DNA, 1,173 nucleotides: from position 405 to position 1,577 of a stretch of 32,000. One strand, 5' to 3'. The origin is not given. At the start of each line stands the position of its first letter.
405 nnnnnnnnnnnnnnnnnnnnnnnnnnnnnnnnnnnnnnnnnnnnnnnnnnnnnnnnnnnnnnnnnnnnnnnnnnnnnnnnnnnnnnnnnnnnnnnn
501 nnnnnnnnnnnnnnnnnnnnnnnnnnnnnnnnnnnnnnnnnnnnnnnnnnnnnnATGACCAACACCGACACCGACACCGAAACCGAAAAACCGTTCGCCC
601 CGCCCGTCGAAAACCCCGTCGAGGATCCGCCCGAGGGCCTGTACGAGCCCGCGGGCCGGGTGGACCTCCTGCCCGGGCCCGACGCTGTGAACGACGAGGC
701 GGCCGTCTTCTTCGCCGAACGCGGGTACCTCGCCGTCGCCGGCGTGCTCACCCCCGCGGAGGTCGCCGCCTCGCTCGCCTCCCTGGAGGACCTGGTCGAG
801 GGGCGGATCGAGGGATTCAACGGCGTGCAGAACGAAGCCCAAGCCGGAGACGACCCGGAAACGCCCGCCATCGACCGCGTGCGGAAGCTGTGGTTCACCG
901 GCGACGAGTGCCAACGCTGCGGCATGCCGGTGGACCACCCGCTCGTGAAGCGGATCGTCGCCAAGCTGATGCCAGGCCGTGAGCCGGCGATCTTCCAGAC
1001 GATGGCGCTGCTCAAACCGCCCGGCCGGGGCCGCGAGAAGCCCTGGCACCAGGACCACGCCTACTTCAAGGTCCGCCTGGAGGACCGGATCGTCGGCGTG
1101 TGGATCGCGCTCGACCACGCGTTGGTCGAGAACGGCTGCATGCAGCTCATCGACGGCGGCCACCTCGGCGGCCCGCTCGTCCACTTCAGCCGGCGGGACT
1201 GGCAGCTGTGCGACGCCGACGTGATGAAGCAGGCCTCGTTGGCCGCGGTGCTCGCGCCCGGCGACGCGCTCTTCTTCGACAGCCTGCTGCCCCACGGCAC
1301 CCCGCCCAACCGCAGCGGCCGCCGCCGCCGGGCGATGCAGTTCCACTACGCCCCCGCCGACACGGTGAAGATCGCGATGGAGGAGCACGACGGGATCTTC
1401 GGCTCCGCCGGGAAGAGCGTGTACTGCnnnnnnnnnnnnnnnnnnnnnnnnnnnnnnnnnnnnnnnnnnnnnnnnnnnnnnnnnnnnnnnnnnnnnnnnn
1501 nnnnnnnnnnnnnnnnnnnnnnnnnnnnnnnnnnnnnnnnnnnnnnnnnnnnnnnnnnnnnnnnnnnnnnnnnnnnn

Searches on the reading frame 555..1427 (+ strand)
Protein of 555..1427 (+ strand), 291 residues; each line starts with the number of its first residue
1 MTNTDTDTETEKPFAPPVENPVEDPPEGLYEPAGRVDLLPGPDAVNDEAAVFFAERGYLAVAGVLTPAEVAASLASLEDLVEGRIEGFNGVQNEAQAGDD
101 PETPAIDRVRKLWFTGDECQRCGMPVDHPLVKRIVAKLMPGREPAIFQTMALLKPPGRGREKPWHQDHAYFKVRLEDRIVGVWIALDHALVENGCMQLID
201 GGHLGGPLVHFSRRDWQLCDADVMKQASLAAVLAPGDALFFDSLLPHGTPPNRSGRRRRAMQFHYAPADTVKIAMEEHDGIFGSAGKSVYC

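Call 62: find_encoding_contigs(protein=window:555-1427:+, flank=10000, max_places=3)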
Protein window:555-1427:+ (291 aa): 3 contigs read that carry it; 3 places shown.
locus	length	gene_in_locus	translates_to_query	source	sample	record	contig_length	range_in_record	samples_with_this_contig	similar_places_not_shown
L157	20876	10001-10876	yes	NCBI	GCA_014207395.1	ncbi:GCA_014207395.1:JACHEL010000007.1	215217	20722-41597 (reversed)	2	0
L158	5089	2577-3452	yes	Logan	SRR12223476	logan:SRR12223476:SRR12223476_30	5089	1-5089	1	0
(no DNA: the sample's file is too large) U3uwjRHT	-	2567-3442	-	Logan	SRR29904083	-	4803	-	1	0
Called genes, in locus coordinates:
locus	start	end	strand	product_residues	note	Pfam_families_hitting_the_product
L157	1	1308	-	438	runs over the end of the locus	-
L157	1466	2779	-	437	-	-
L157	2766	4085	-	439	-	-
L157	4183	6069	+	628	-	PF06452:CBM9_1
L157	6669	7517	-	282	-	PF07963:N_methyl (weak), PF07596:SBP_bac_10 (weak)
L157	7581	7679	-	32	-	-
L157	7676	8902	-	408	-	PF22422:MGH1-like_GH, PF01204:Trehalase, PF22422:MGH1-like_GH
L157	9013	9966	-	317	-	PF02311:AraC_binding (weak), PF12833:HTH_18, PF00165:HTH_AraC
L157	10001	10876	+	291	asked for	PF05721:PhyH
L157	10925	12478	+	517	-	PF07364:DUF1485, PF07171:MlrC_C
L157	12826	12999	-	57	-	-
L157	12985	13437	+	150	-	-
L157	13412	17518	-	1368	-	PF19543:GH123_N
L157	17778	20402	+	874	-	PF01547:SBP_bac_1, PF13416:SBP_bac_8, PF00528:BPD_transp_1 (weak)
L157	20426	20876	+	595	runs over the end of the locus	PF00528:BPD_transp_1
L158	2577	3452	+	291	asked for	PF05721:PhyH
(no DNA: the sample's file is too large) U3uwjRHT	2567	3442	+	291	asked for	PF05721:PhyH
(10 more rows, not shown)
